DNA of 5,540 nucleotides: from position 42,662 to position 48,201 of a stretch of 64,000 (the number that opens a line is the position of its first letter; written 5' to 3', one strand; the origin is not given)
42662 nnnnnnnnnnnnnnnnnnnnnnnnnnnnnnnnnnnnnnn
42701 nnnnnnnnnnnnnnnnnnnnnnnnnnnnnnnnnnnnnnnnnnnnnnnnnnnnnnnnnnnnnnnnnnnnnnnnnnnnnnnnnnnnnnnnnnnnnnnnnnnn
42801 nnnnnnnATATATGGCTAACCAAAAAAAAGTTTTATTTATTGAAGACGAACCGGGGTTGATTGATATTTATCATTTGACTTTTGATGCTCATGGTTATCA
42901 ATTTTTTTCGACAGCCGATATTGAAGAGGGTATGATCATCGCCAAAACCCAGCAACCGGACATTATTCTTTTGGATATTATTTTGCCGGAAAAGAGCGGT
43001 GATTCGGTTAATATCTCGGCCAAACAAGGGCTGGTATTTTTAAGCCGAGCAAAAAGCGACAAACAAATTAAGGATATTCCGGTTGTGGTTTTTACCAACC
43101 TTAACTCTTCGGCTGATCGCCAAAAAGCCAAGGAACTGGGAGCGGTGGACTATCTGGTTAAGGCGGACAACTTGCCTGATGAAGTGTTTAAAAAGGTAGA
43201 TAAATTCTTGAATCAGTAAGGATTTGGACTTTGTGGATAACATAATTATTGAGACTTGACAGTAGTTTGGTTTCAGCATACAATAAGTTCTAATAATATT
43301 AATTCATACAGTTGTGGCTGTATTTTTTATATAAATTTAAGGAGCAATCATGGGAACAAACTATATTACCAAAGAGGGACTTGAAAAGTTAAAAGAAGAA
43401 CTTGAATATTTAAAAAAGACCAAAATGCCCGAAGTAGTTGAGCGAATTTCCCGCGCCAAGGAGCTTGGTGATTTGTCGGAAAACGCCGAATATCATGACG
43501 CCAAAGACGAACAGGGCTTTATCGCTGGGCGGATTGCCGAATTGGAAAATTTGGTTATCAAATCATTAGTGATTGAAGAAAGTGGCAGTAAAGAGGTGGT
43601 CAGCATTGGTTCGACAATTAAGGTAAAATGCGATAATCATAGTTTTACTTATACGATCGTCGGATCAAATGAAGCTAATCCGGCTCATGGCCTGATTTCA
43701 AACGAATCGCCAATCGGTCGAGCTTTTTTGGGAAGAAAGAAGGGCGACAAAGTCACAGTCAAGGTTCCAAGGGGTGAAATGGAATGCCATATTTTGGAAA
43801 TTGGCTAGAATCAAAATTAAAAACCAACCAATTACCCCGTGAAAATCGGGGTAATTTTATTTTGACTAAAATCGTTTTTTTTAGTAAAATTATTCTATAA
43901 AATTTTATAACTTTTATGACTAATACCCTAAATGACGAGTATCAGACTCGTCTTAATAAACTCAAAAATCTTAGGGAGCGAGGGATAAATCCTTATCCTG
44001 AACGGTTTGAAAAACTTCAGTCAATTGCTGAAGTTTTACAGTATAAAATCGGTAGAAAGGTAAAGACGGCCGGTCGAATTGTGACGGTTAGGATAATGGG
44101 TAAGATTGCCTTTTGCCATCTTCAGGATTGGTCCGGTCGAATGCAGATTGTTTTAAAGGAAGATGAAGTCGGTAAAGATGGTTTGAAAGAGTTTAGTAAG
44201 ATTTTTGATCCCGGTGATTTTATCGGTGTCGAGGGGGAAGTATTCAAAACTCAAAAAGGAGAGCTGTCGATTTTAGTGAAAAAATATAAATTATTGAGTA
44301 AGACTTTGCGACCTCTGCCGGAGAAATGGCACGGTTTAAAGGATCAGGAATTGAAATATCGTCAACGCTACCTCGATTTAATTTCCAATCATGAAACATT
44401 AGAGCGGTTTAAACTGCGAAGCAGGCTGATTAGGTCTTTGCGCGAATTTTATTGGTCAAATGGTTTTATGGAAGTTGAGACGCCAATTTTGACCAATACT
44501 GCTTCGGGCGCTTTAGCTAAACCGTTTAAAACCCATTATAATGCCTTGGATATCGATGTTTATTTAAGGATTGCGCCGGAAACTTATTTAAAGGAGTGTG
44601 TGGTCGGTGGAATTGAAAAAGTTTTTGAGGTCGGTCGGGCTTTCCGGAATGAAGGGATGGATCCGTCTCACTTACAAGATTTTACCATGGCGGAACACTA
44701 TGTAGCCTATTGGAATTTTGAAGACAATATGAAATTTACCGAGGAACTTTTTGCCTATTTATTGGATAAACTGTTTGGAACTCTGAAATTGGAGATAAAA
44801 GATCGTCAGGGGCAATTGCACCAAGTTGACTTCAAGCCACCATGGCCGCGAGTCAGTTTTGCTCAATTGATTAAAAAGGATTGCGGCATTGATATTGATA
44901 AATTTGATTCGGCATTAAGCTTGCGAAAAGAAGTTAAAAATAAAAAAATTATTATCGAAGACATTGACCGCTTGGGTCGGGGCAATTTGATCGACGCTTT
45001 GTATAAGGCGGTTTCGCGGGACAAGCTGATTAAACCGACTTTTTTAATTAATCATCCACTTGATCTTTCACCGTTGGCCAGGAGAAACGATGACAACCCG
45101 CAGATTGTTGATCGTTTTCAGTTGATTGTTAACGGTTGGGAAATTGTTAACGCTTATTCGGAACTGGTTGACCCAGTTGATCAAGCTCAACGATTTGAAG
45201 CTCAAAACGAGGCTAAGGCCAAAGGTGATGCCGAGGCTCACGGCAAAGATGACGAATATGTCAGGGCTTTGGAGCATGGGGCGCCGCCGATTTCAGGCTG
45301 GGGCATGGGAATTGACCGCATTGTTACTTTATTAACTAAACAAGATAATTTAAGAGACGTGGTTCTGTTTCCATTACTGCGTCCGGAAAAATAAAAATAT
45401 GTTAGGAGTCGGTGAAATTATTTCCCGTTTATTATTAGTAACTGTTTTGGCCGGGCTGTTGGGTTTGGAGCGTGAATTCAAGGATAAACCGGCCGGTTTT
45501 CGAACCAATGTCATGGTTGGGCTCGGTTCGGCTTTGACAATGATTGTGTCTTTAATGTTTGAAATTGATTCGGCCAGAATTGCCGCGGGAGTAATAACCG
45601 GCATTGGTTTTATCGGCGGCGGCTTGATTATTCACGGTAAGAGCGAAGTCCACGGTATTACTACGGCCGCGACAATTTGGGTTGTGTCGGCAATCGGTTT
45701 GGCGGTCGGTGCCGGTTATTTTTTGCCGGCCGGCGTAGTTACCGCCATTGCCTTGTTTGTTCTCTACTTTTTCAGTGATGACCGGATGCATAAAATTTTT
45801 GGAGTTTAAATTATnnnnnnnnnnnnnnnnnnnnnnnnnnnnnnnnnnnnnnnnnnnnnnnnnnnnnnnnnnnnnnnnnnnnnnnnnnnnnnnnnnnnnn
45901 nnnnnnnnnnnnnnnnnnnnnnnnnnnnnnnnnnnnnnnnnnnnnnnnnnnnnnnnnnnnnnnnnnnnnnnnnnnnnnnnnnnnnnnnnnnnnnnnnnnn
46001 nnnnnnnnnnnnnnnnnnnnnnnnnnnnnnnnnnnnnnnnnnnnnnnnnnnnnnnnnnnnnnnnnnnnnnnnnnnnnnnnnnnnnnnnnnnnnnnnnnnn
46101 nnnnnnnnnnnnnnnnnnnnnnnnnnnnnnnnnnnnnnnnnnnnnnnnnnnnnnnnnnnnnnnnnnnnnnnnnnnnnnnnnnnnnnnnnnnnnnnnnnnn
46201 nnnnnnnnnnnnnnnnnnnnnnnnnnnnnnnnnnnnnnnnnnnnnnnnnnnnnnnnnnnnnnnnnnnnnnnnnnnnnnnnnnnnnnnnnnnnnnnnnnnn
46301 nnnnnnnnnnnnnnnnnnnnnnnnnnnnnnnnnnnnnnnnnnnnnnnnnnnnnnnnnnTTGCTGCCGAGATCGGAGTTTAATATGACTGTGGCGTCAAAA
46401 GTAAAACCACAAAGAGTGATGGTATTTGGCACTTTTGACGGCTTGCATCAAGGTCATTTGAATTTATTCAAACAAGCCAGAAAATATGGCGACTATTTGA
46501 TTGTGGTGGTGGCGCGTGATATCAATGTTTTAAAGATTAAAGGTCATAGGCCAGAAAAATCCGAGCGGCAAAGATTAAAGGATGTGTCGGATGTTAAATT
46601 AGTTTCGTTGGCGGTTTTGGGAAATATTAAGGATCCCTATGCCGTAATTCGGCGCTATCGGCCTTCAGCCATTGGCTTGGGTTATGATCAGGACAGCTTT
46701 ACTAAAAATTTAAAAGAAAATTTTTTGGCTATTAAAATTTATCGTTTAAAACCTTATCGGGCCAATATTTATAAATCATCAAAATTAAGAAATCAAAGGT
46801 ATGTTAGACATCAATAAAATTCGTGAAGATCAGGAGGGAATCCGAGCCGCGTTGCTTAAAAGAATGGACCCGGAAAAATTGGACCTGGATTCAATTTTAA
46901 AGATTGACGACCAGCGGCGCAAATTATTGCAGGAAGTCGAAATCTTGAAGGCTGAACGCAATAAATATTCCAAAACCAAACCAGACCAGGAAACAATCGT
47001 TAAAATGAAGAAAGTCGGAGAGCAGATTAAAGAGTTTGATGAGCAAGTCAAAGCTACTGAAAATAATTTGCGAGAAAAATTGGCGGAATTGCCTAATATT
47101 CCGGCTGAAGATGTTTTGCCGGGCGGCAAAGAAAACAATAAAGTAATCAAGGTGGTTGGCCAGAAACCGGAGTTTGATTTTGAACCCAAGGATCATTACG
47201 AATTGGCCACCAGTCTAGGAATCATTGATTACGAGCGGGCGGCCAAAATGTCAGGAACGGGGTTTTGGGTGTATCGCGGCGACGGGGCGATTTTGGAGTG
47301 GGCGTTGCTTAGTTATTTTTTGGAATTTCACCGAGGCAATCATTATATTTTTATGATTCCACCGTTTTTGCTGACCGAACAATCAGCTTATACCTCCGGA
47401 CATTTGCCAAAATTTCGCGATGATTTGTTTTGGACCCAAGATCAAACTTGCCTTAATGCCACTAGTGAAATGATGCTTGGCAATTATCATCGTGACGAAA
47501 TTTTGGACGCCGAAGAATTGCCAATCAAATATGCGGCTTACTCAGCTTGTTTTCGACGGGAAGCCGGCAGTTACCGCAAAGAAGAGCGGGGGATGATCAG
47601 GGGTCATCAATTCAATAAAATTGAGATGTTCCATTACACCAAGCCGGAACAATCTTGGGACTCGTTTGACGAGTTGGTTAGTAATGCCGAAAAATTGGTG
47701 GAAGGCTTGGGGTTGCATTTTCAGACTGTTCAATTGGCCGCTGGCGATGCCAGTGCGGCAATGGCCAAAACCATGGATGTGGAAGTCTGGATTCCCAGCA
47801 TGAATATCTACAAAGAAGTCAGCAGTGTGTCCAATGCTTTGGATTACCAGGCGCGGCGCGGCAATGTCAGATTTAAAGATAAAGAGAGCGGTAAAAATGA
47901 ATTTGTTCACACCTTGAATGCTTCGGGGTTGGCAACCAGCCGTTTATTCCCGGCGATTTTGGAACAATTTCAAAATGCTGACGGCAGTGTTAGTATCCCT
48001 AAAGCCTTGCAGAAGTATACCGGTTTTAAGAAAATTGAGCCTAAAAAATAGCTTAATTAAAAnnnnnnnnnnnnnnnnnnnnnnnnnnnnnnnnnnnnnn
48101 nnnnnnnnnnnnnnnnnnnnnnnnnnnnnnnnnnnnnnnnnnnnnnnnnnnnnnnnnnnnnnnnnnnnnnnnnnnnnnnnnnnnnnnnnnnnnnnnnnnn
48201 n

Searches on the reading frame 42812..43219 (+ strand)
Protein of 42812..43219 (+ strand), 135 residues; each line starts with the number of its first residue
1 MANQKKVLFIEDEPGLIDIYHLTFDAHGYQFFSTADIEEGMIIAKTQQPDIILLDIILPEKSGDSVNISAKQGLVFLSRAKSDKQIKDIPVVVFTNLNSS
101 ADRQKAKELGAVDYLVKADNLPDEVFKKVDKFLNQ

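Call 72: search_protein_families(library=pfam, proteins=[window:42812-43219:+], max_evalue=0.0001)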
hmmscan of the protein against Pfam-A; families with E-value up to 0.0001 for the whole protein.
window:42812-43219:+ (135 aa): 1 family
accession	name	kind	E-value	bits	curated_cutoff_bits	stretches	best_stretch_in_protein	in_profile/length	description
PF00072.30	Response_reg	-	3.3e-15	56.6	30.2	1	7-118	1-100/111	Response regulator receiver domain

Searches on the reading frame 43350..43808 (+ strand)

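Call 72: search_protein_families(library=pfam, proteins=[window:43350-43808:+], max_evalue=0.0001)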
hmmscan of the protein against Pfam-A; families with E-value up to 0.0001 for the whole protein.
window:43350-43808:+ (152 aa): 2 families
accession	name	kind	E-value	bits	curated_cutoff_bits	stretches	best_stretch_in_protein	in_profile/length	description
PF03449.20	GreA_GreB_N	-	4.1e-28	97.8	24.5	1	4-68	1-65/71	Transcription elongation factor, N-terminal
PF01272.25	GreA_GreB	-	3.9e-24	84.9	26.9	1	81-151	3-75/77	Transcription elongation factor, GreA/GreB, C-term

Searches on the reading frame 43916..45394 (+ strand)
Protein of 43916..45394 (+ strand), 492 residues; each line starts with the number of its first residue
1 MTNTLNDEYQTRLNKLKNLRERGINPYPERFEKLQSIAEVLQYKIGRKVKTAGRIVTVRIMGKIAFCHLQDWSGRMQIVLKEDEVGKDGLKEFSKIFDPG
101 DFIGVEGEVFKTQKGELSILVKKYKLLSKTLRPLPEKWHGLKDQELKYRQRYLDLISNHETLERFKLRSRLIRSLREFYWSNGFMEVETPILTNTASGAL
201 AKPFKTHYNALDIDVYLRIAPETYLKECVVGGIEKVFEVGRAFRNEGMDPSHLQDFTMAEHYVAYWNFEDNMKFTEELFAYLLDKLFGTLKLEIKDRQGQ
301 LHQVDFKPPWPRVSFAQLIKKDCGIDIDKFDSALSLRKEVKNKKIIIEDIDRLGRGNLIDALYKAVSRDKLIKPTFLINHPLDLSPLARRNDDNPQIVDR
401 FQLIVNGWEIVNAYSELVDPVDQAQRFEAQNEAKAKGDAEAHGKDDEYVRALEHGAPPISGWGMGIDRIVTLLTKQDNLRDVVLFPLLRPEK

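Call 72: search_protein_families(library=pfam, proteins=[window:43916-45394:+], max_evalue=0.0001)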
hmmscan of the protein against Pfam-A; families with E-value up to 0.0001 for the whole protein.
window:43916-45394:+ (492 aa): 3 families
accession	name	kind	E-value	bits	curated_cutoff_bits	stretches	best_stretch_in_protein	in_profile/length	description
PF00152.25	tRNA-synt_2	-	2.1e-81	273.8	25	1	143-487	1-306/308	tRNA synthetases class II (D, K and N)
PF01336.31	tRNA_anti-codon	-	8.4e-17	61.3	27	1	49-127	1-75/75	OB-fold nucleic acid binding domain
PF01409.25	tRNA-synt_2d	-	3e-06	27.3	19.8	0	235-289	104-156/246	tRNA synthetases class II core domain (F)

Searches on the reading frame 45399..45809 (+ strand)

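Call 72: search_protein_families(library=pfam, proteins=[window:45399-45809:+], max_evalue=0.0001)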
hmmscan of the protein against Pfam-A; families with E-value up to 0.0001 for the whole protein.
window:45399-45809:+ (136 aa): 1 family
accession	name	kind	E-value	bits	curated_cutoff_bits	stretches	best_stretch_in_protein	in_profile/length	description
PF02308.21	MgtC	-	5.1e-36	124.1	31.4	1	11-126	1-116/121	MgtC family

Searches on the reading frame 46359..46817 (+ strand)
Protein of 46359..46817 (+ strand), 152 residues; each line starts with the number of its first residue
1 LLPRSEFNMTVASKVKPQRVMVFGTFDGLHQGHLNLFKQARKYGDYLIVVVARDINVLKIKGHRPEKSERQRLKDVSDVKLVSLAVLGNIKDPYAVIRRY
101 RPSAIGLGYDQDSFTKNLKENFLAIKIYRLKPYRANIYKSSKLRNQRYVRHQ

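Call 72: search_protein_families(library=pfam, proteins=[window:46359-46817:+], max_evalue=0.0001)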
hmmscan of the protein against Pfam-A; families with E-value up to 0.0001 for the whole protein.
window:46359-46817:+ (152 aa): 2 families
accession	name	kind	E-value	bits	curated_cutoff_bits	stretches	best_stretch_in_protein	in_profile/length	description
PF01467.32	CTP_transf_like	-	4.4e-13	50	21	1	22-144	2-131/133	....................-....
PF06574.18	FAD_syn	-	3.1e-06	27.5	27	1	15-44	4-33/158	FAD synthetase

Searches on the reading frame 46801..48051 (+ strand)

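Call 72: search_protein_families(library=pfam, proteins=[window:46801-48051:+], max_evalue=0.0001)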
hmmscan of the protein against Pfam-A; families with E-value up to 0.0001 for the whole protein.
window:46801-48051:+ (416 aa): 2 families
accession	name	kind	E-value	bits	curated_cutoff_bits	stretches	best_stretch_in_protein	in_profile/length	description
PF00587.30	tRNA-synt_2b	-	4.3e-36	125.1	29.3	1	213-390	8-179/179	tRNA synthetase class II core domain (G, H, P, S and T)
PF02403.27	Seryl_tRNA_N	-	5.1e-18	65.7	28.2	1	1-101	1-108/108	Seryl-tRNA synthetase N-terminal domain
